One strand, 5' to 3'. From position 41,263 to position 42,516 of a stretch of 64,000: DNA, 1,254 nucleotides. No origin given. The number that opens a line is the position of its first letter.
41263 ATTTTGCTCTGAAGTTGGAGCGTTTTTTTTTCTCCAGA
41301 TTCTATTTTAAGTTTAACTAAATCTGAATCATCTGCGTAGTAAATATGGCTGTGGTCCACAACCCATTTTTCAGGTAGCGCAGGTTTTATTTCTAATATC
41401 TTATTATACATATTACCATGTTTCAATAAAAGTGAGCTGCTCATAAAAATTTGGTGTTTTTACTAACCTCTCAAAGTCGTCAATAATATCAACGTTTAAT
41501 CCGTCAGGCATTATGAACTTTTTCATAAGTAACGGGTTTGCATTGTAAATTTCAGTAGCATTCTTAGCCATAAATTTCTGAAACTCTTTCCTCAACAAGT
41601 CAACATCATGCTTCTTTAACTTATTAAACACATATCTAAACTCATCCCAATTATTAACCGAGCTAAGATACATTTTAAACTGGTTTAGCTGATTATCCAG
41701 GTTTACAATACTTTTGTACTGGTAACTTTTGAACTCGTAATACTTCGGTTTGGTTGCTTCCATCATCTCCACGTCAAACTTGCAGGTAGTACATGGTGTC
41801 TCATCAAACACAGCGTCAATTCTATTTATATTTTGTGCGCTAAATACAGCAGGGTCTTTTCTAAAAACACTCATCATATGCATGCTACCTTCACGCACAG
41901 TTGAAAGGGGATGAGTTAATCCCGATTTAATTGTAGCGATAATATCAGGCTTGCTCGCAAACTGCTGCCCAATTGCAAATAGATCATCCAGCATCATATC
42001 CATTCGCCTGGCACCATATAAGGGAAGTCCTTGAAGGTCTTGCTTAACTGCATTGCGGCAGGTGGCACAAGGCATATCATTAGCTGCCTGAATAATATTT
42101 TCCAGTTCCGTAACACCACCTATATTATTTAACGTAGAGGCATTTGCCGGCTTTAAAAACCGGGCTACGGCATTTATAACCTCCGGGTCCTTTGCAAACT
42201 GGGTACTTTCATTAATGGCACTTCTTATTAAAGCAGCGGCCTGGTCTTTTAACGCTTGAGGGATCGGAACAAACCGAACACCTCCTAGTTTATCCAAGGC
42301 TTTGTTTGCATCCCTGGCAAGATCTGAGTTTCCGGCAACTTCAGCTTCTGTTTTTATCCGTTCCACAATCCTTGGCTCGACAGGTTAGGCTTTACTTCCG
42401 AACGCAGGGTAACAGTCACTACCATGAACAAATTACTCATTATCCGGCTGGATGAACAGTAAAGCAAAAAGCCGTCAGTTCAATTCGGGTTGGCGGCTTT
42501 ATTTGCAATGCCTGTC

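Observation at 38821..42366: Orphan toxin/immunity array: putative REase-fold nuclease with large beta-propeller immunity proteins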

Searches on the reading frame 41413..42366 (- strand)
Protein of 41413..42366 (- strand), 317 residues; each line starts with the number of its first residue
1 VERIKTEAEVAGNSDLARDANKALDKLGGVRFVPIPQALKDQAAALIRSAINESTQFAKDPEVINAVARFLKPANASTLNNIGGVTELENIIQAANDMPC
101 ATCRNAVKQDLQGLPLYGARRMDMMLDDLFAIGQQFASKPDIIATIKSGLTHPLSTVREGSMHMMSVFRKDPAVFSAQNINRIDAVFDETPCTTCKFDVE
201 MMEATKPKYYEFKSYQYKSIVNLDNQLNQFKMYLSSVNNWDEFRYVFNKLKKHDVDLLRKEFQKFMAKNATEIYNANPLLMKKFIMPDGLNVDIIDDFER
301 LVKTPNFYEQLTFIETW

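Call 3: search_protein_families(library=pfam, proteins=[window:41413-42366:-], max_evalue=1)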
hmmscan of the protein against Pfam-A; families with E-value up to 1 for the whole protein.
window:41413-42366:- (317 aa): 1 family
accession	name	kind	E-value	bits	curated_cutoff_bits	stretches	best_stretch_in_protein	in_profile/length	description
PF04805.17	Pox_E10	-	0.072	13.4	27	0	94-112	12-30/70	E10-like protein conserved region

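Call 8: find_homologous_proteins(query=window:41413-42366:-)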
Query window:41413-42366:- (317 aa): 1 proteins with E <= 0.001 among 1274 candidates.
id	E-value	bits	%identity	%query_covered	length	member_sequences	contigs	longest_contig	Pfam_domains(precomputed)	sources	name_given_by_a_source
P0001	3.0e-209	711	100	100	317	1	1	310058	-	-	-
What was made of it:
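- Tried and rejected: ORF A found only itself (call 8).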

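Call 19: search_protein_families(library=ncbifam, proteins=[window:41413-42366:-], max_evalue=0.1)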
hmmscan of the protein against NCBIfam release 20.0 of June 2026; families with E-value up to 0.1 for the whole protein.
window:41413-42366:- (317 aa): 1 family
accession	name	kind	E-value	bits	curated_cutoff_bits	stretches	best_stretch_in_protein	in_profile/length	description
NF041115.1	UxxU_metal_bind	equivalog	0.087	13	95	0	89-115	4-30/74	metal-binding (seleno)protein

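Call 20: search_solved_structures(query=window:41413-42366:-, max_evalue=10)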
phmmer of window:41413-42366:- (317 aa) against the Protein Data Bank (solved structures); distinct sequences matched with E-value up to 10: 3.
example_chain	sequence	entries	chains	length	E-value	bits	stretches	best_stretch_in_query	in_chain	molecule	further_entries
9cpc_1H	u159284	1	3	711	0.3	13.6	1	181-274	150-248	Coiled-coil domain-containing protein 114 isoform X2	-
5aj2_A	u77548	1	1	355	0.4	13.2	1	230-307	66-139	NLR FAMILY CARD DOMAIN-CONTAINING PROTEIN 4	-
8aw4_B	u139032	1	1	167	1.3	11.5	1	17-96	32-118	ALPHAREP bGFPD-YY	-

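Call 21: search_protein_representatives(protein=window:41413-42366:-)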
Query: 317 residues. Proteins with E-value up to 0.001 (for the whole library): 135; up to 1e-10: 38; up to 1e-30: 7. The best 135 are listed.
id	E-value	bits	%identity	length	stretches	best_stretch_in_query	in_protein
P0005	8.3e-76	271.5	47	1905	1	1-315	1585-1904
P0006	5.6e-67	242.5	54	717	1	1-248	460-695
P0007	2.2e-35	138.8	34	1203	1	28-273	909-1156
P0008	2.7e-34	135.2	66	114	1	221-317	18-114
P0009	1.9e-33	132.5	32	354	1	19-275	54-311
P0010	2.5e-33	132.1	37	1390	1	52-285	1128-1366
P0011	2.5e-32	128.8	36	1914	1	52-301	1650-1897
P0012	6.4e-26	107.8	32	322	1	46-283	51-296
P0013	1.2e-24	103.6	32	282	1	71-303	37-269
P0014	6.1e-24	101.2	33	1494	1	53-288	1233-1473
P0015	2.3e-23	99.3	33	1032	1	55-305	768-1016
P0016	5.6e-20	88.2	32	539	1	24-305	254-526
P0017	1.4e-18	83.6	31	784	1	40-275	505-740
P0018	2.3e-18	83.0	35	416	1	117-315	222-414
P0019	7.7e-18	81.2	34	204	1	41-185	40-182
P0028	2.5e-14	69.7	32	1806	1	55-298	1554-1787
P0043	1.2e-10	57.6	30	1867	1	103-302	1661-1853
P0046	2.9e-10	56.4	30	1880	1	58-276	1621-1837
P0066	1.7e-08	50.6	36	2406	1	159-275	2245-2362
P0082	2.1e-07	47.0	31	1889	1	126-282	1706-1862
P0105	6.6e-06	42.0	31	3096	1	118-258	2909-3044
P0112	2.5e-05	40.1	30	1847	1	55-251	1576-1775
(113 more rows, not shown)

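Call 23: search_protein_families(library=pfam, proteins=[P0005, P0011, P0007, P0010, P0014], max_evalue=0.001)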
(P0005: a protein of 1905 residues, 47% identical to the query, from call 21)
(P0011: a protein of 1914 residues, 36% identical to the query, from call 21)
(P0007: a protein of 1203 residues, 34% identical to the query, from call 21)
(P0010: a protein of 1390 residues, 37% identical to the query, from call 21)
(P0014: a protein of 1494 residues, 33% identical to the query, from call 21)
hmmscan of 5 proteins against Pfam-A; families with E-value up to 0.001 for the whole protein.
P0005 (1905 aa): 3 families
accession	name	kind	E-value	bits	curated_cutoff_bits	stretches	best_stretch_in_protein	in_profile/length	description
PF00041.27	fn3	-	6.9e-07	29.8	25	1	300-361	10-69/84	Fibronectin type III domain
PF16656.11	Pur_ac_phosph_N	-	6.3e-06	27.1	30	0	304-377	13-93/93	Purple acid Phosphatase, N-terminal domain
PF21605.3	CRLF2-like_D2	-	0.00066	20.2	27.3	0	302-358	12-67/94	Cytokine receptor-like factor 2-like, D2 domain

P0011 (1914 aa): 2 families
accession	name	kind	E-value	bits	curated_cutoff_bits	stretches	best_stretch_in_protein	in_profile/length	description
PF00041.27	fn3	-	4.7e-06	27.2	25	0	286-363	2-78/84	Fibronectin type III domain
PF16809.10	NleF_casp_inhib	-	0.00066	20.2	24.1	0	577-646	18-87/145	NleF caspase inhibitor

P0007 (1203 aa): 1 family
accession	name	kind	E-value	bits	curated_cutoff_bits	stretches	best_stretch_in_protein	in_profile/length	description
PF00041.27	fn3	-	1e-05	26.1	25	1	83-155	11-79/84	Fibronectin type III domain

P0010 (1390 aa): 2 families
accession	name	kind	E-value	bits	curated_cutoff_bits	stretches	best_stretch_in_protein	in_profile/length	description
PF00041.27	fn3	-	6.8e-07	29.9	25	1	302-369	2-67/84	Fibronectin type III domain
PF16656.11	Pur_ac_phosph_N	-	2.3e-05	25.3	30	1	312-377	11-84/93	Purple acid Phosphatase, N-terminal domain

P0014 (1494 aa): 0 families

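Call 24: search_protein_families(library=pfam, proteins=[P0028, P0043, P0066, P0105], max_evalue=0.001)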
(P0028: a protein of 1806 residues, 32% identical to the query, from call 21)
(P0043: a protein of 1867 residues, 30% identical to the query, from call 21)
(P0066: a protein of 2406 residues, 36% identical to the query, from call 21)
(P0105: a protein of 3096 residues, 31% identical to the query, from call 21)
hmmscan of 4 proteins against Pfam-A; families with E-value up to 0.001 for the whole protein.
P0028 (1806 aa): 6 families
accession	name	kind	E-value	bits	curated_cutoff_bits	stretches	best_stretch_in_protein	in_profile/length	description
PF13855.12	LRR_8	-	1.3e-11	44.5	27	2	325-382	3-61/61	Leucine rich repeat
PF00560.39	LRR_1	-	6.4e-11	40.6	20.6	0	420-441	2-23/23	Leucine Rich Repeat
PF12799.13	LRR_4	-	5.6e-09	36.4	27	0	420-453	3-34/44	Leucine Rich repeats (2 copies)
PF23598.1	LRR_14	-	2.9e-08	33.3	40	1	369-476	21-124/353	Leucine-rich repeat region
PF19081.6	Ig_7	-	1.2e-06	29.1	27.3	0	734-803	9-84/84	Ig-like domain CHU_C associated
PF08263.17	LRRNT_2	-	1.3e-05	25.8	20.7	1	286-320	7-41/41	Leucine rich repeat N-terminal domain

P0043 (1867 aa): 4 families
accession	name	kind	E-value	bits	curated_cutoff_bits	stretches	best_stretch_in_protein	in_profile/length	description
PF00041.27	fn3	-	2.3e-11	44.2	25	1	290-369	1-80/84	Fibronectin type III domain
PF16656.11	Pur_ac_phosph_N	-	4.4e-05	24.4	30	0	296-358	7-81/93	Purple acid Phosphatase, N-terminal domain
PF25059.1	FN3_DSCAM-DSCAML_C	-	0.00019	22.1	39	0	316-358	21-65/89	DSCAM/DSCAML C-terminal Fn3-like domain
PF21605.3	CRLF2-like_D2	-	0.00058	20.3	27.3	0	292-357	4-69/94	Cytokine receptor-like factor 2-like, D2 domain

P0066 (2406 aa): 3 families
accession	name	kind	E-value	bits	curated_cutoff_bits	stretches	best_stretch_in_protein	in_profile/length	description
PF00041.27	fn3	-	1.8e-21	76.5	25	2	722-792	3-74/84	Fibronectin type III domain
PF25059.1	FN3_DSCAM-DSCAML_C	-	1.4e-06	29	39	0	750-811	25-89/89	DSCAM/DSCAML C-terminal Fn3-like domain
PF21605.3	CRLF2-like_D2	-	0.0002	21.9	27.3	0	306-363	11-69/94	Cytokine receptor-like factor 2-like, D2 domain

P0105 (3096 aa): 2 families
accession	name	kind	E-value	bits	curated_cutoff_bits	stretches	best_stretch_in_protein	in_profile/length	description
PF13385.13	Laminin_G_3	-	1.4e-13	51.7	27.6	1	1132-1288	3-148/151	Concanavalin A-like lectin/glucanases superfamily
PF07679.22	I-set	-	0.00076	19.9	23.7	0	675-715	48-88/90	Immunoglobulin I-set domain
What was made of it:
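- Long hits are 1200-3100-aa proteins with Fn3, LRR or laminin-G domains (calls 23, 24).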

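Call 25: search_protein_families(library=ncbifam, proteins=[P0005, P0011, P0007, P0010, P0014], max_evalue=0.01)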
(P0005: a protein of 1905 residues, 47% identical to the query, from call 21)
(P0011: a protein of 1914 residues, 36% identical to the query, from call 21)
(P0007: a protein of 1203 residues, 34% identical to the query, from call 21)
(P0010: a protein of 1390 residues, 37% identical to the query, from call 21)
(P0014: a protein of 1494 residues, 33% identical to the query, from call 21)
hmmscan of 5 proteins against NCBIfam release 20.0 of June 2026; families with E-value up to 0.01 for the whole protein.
P0005 (1905 aa): 1 family
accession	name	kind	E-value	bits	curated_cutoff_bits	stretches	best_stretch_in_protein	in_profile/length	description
TIGR02542.1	T_forsyth_147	domain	1.4e-09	38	67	1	25-159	4-140/145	TANFOR domain-containing protein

P0011 (1914 aa): 1 family
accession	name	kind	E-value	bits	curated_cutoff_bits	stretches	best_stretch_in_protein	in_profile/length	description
TIGR02542.1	T_forsyth_147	domain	0.0014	18.5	67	1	113-159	97-144/145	TANFOR domain-containing protein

P0007 (1203 aa): 0 families

P0010 (1390 aa): 2 families
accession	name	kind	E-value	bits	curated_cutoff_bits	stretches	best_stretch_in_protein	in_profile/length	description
TIGR02542.1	T_forsyth_147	domain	0.0025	17.7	67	0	42-159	7-132/145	TANFOR domain-containing protein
NF000224.3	AAC_6p_Acine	exception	0.004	17.2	225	0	306-384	5-84/146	AAC(6')-Ighjkrstuvwx family aminoglycoside N-acetyltransferase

P0014 (1494 aa): 0 families
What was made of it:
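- The nuclease is homologous to the C-termini of TANFOR/Fn3-type polymorphic toxins (calls 21, 23-25).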

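Call 34: list_cluster_members(proteins=[P0005, P0011, P0028, P0043, P0046, P0082, P0112, P0010, P0014, P0007])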
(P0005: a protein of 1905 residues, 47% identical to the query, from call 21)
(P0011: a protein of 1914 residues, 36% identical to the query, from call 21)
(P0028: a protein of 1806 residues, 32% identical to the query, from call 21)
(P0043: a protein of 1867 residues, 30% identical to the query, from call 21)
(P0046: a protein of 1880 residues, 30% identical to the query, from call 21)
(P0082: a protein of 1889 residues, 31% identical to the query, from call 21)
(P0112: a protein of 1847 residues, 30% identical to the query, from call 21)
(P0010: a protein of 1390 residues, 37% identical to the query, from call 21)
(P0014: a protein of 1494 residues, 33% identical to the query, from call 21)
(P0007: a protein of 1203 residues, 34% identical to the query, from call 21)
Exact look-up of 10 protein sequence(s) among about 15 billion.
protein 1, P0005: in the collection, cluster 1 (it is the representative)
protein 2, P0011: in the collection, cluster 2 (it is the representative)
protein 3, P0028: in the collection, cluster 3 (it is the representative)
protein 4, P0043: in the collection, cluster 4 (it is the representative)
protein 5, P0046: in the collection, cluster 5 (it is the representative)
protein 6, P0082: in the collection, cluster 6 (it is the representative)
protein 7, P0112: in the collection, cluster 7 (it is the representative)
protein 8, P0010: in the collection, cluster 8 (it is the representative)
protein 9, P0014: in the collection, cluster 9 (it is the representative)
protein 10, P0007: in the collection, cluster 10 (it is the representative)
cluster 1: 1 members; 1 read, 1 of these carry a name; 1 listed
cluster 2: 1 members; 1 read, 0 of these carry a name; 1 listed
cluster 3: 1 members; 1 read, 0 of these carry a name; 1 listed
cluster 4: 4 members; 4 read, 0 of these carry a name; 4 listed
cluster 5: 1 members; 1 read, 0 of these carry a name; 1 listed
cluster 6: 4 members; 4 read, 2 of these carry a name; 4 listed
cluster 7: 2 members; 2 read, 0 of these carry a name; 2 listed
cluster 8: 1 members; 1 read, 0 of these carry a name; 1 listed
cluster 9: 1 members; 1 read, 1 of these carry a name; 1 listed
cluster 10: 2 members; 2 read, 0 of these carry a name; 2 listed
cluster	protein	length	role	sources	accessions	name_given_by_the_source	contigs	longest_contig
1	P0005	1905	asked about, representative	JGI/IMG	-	TANFOR domain-containing protein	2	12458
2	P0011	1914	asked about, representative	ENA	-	-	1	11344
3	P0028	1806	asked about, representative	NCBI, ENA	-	-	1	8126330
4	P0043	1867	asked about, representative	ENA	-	-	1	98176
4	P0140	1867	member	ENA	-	-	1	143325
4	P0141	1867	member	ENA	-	-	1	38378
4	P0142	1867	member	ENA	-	-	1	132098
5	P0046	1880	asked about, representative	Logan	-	-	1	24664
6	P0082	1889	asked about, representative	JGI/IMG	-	hypothetical protein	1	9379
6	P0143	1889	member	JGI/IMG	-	hypothetical protein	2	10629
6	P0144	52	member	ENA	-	-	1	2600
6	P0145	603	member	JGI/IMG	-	-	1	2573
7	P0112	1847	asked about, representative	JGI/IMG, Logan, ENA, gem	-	-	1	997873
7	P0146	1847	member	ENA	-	-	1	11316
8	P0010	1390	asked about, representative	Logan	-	-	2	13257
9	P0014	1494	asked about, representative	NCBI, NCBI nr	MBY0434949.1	MAG: hypothetical protein K2U26_12640 [Cyclobacteriaceae bacterium] | hypothetical protein [Cyclobacteriaceae bacterium]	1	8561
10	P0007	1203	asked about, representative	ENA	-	-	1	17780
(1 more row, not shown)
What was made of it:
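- On BaCT toxin domain: Parents have Fn3 (calls 23, 24) and TANFOR (call 25, sub-threshold at 38 bits against a 67-bit cut-off; source name in call 34).
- P0005 has a sub-threshold N-terminal TANFOR match (E 1.4e-9) and its source names it a TANFOR domain-containing protein (calls 25, 34).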

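Call 43: find_related_loci(query=A2, collection=genome_contigs, flank=8000)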
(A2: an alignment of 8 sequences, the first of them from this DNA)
Query A2 (317 aa) in genome_contigs; peptide patterns used: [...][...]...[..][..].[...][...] (x = any residue, [..] = any of these).
12 stretches matched a pattern; 7 encode a relative of the query (tblastn E <= 1e-3); 7 distinct loci.
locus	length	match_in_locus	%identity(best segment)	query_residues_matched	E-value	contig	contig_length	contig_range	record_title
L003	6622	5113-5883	28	18-274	6e-39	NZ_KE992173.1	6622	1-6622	Capnocytophaga sp. oral taxon 863 str. F0517 Scaffold88, whole genome shotgun sequence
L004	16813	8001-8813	31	43-297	7e-37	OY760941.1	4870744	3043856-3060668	MAG: Marinilabiliaceae bacterium isolate 2264d8ac-961e-4ead-949a-d386559d349b genome assembly, chromosome: 1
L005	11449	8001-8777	28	21-273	1e-36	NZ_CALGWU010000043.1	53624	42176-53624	MAG: uncultured Capnocytophaga sp. isolate SRR8114096_bin.60_CONCOCT_v1.1_MAG ERZ1740087.162, whole genome shotgun seque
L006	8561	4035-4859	30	41-301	1e-34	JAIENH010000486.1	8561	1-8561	MAG: Cyclobacteriaceae bacterium isolate co.spades.DASTOOL.1kb_031 c_000000422868, whole genome shotgun sequence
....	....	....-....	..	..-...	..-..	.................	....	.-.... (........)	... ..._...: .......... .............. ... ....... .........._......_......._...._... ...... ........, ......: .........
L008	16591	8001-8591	29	113-298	4e-24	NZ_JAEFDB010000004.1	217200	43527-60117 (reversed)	Capnocytophaga periodontitidis strain p1a2 4, whole genome shotgun sequence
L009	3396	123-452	35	155-251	6e-14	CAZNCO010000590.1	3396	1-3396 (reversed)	MAG TPA_asm: uncultured Ohtaekwangia sp. isolate SRP093762_co1_48 genome assembly, contig: NODE_14572_length_3396_cov_7.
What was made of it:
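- On BaCT toxin domain: The genome loci are Capnocytophaga, Marinilabiliaceae, Cyclobacteriaceae and Ohtaekwangia (call 43).
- Tried and rejected: With the narrower one it used a single pattern, [ATH][MVI]REG[TS][QM]H.., and gave only 7 loci (call 43).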

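Call 48: find_homologous_proteins(query=A1, max_evalue=0.00001)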
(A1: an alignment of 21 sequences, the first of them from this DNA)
Query A1 (21 sequences) (317 aa, profile of the alignment): 2 proteins with E <= 0.00001 among 8000 candidates.
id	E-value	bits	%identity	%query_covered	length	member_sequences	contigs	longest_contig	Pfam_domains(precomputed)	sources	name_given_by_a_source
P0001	6.4e-90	319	100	100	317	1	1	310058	-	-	-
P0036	9.4e-34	135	33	50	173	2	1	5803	-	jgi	-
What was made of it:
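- On BaCT toxin domain: The genome scan pattern was too narrow (call 43) and the third word-index search returned only 2 proteins (call 48).
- Tried and rejected: The 21-sequence profile found 2 proteins among 8000 candidates (call 48), so the F. hydatis reference pair could not be recovered.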

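Call 59: predict_structure(alignment_id=A1)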
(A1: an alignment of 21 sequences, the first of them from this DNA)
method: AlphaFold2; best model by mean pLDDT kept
length: 317 residues; sequences in the alignment: 21
mean_pLDDT: 88.2   pTM: 0.81
mean pLDDT of the five models: 88.2, 87.2, 86.9, 86.7, 86.0
residues with pLDDT >= 90: 206; 70-90: 80; 50-70: 22; < 50: 9
segments of 3 or more residues with pLDDT < 50: 107-110, 187-191
pLDDT, mean of each block of 10 residues (from residue 1): 85 87 68 82 98 94 96 97 98 94 59 78 96 96 94 91 93 92 65 70 87 82 83 89 90 86 96 96 94 97 96 92
secondary structure, 60 per line:
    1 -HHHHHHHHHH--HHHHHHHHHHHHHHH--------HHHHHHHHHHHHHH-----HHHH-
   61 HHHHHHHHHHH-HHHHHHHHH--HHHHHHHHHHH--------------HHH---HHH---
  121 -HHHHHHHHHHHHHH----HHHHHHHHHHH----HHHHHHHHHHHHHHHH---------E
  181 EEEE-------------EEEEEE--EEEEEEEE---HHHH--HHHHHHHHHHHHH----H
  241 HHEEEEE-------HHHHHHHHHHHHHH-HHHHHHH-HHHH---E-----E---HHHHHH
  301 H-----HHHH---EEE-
elements in order: H2-11 H14-28 H37-50 H56-59 H61-71 H73-81 H84-94 H122-135 H140-150 H155-170 E180-184 E198-203 E206-213 H217-220 H223-235 E243-247 H255-268 H270-276 H278-281 H295-301 H307-310 E314-316
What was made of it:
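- On BaCT toxin domain: Helix 155-170 precedes them and helix 223-235 follows (call 59).
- Its elements are helix 155-170, strands 180-184, 198-203 and 206-213, helix 223-235 and strand 243-247 (call 59).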

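Call 63: fold_search(model_id=the predicted structure, library=pdb)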
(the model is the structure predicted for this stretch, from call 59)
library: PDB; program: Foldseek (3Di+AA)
matches with E <= 10: 313; with E <= 0.001: 0
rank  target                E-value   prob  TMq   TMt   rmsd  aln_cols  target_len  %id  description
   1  6g2h_A                3.0e-02  0.63  0.23  0.12  25.2       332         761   10  Filament of acetyl-CoA carboxylase and BRCT domains of BRCA1 (ACC-BRCT) core at 4.6 A resolution (released 2018-06-13)
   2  6g2i_J                3.5e-01  0.23  0.25  0.08  19.1       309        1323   10  Filament of acetyl-CoA carboxylase and BRCT domains of BRCA1 (ACC-BRCT) at 5.9 A resolution (released 2018-06-13)
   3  6iqu_B                3.6e-01  0.11  0.15  0.10  18.8       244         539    7  Crystal structure of Prc with PDZ domain deletion in complex with NlpI (released 2019-07-24)
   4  6g2d_C                6.2e-01  0.23  0.26  0.06  18.4       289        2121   14  Citrate-induced acetyl-CoA carboxylase (ACC-Cit) filament at 5.4 A resolution (released 2018-06-13)
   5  6be0                  7.6e-01  0.20  0.18  0.20  12.6       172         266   10  AvrA delL154 with IP6, CoA (released 2018-08-01)
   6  5klp_A                7.6e-01  0.14  0.19  0.20  15.7       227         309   12  Crystal structure of HopZ1a in complex with IP6 (released 2016-08-10)
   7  7lhv_A                8.4e-01  0.08  0.19  0.12  21.3       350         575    8  Structure of Arabidopsis thaliana sulfate transporter AtSULTR4;1 (released 2021-08-11)
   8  6ekr                  9.2e-01  0.16  0.27  0.28  11.5       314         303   10  Crystal structure of Type IIP restriction endonuclease Kpn2I (released 2018-10-10)
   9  4fgm                  1.1e+00  0.11  0.12  0.08  11.6       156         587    8  Crystal structure of the aminopeptidase N family protein Q5QTY1 from Idiomarina loihiensis. Northeast Structural Genomic (released 2012-08-01)
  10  2okf_A                1.4e+00  0.30  0.21  0.40   6.8       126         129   16  CRYSTAL STRUCTURE OF A FDXN ELEMENT EXCISION CONTROLLING FACTOR PROTEIN (AVA_3312) FROM ANABAENA VARIABILIS AT 1.60 A  (released 2007-01-30)
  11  8xl1_A                1.4e+00  0.09  0.22  0.06  20.4       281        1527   10  Core region of the human acetyl-CoA carboxylase 1 filament in complex with acetyl-CoA (ACC1-inact) (released 2024-10-23)
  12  1wsg_A                1.4e+00  0.06  0.11  0.17  11.4       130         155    8  Co-crystal structure of E.coli RNase HI active site mutant (E48A/D134N*) with Mn2+ (released 2005-02-08)
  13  8q3k_E                1.5e+00  0.21  0.17  0.24   7.1       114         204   10  The open state of the ASFV apo-RNA polymerase (released 2024-02-14)
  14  7udm_B                1.5e+00  0.09  0.12  0.14  20.1       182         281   12  Crystal structure of designed helical repeat protein RPB_PLP1_R6 in alternative conformation 1 (with peptide) (released 2023-03-22)
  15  6xl1_A                1.5e+00  0.07  0.16  0.14  16.4       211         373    8  crystal structure of cA4-activated Card1(D294N) (released 2020-12-30)
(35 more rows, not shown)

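Call 64: search_solved_structures(query=A1, max_evalue=10)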
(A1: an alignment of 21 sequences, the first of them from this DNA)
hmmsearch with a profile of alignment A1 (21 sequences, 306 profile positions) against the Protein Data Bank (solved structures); distinct sequences matched with E-value up to 10: 3.
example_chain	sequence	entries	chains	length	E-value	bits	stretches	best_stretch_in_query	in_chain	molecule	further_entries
37tt_A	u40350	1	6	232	0.091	15.1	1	33-114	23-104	Z4 c3ii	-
7e8l_A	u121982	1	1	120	0.27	13.6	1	78-138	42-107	Putative chemosensory protein CSP8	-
4iop_B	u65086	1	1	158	0.95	11.8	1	199-240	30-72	Killer cell lectin-like receptor subfamily F member 2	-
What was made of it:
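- Tried and rejected: Sequence searches of the PDB gave nothing for the toxin (calls 20, 64).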

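Call 70: find_encoding_contigs(protein=P0001, flank=1000, max_places=3)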
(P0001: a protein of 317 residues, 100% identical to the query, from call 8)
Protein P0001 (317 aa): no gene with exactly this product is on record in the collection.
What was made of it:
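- Tried and rejected: The exact-sequence contig look-up of ORF A failed (call 70).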

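Call 76: search_protein_families(library=padloc, proteins=[window:41413-42366:-], max_evalue=0.01)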
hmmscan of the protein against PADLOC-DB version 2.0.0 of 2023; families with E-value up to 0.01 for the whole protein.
window:41413-42366:- (317 aa): 0 families

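Call 77: search_protein_families(library=phrogs, proteins=[window:41413-42366:-], max_evalue=0.01)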
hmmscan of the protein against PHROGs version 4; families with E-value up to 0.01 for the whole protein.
window:41413-42366:- (317 aa): 0 families
